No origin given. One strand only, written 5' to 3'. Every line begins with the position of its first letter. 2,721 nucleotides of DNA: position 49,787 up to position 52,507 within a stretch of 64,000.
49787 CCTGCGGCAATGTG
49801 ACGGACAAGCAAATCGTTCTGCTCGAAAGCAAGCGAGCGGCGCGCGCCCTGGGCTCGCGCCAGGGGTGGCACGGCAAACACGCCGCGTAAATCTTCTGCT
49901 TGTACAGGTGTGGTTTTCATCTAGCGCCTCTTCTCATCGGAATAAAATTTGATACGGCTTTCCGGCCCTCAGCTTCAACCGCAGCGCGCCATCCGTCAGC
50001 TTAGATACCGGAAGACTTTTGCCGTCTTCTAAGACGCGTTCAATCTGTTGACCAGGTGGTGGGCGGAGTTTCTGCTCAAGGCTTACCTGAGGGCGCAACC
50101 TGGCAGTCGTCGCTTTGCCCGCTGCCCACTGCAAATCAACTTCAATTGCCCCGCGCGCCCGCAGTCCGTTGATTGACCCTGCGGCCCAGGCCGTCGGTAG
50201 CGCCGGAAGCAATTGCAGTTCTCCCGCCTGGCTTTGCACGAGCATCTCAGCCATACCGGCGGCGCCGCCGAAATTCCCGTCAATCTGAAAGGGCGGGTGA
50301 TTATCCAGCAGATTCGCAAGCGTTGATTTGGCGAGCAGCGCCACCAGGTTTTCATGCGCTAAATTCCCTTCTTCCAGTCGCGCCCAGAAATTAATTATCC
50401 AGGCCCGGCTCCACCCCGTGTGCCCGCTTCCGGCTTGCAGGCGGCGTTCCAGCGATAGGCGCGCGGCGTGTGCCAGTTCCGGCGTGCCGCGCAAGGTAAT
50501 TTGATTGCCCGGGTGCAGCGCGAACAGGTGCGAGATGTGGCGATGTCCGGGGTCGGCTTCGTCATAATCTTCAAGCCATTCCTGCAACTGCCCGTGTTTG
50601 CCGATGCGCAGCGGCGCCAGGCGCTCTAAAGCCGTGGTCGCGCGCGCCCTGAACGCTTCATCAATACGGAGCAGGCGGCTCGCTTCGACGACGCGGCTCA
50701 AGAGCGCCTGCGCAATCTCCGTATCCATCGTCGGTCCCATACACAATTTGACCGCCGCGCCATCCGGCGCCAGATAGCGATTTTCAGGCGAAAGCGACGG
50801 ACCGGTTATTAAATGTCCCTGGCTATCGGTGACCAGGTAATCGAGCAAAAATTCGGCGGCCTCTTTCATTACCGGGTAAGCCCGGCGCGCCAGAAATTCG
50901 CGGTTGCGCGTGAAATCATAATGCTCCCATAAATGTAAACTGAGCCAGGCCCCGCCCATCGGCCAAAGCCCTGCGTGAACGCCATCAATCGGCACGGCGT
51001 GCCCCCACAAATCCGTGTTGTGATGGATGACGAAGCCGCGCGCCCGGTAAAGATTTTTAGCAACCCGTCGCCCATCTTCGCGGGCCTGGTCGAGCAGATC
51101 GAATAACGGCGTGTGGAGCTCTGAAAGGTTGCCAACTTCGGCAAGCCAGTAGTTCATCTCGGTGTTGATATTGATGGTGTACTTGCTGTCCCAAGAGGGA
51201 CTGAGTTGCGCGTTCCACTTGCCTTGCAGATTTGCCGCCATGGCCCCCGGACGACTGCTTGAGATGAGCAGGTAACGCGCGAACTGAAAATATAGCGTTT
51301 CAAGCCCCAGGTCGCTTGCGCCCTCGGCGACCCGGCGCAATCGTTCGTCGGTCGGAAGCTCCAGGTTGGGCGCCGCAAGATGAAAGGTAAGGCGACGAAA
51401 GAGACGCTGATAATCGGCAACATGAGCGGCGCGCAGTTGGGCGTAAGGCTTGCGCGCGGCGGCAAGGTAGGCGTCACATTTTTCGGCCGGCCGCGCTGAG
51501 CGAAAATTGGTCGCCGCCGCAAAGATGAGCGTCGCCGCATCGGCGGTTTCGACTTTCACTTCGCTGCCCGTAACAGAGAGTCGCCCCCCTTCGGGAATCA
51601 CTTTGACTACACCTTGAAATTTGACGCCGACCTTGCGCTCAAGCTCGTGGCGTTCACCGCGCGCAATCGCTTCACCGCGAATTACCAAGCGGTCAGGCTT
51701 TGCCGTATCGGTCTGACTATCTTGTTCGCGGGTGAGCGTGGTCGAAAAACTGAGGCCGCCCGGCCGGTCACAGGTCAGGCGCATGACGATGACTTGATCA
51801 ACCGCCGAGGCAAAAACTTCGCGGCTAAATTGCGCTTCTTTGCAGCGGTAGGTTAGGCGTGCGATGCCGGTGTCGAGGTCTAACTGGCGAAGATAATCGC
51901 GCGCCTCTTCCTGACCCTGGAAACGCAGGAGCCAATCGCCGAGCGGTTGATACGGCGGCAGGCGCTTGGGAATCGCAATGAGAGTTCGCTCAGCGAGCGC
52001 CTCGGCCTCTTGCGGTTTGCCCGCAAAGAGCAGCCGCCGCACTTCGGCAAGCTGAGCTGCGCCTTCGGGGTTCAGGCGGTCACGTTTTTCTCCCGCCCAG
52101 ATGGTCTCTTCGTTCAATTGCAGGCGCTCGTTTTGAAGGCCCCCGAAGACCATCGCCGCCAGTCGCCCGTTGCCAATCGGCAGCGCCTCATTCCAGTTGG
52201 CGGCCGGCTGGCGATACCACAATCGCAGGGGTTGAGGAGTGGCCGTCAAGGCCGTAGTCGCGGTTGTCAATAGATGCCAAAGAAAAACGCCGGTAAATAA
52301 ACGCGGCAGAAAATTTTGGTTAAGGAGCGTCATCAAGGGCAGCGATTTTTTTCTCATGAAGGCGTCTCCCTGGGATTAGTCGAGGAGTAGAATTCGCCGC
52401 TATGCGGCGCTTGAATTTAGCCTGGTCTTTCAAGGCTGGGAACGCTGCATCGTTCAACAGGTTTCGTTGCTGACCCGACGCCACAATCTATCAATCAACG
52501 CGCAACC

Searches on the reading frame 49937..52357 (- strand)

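Call 56: search_protein_families(library=pfam, proteins=[window:49937-52357:-], max_evalue=0.00001)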
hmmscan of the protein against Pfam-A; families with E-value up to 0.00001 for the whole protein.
window:49937-52357:- (807 aa): 3 families
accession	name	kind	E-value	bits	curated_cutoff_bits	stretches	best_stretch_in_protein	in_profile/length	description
PF22124.2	Glyco_hydro_95_cat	-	1.1e-175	584.9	27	1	305-706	2-408/408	Glycosyl hydrolase family 95 catalytic domain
PF14498.12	Glyco_hyd_65N_2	-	6.6e-71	239.5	27.7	1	46-287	1-233/234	Glycosyl hydrolase family 65, N-terminal domain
PF21307.2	Glyco_hydro_95_C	-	8.3e-21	74.7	27.6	1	708-804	1-94/94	Glycoside hydrolase family 95, C-terminal domain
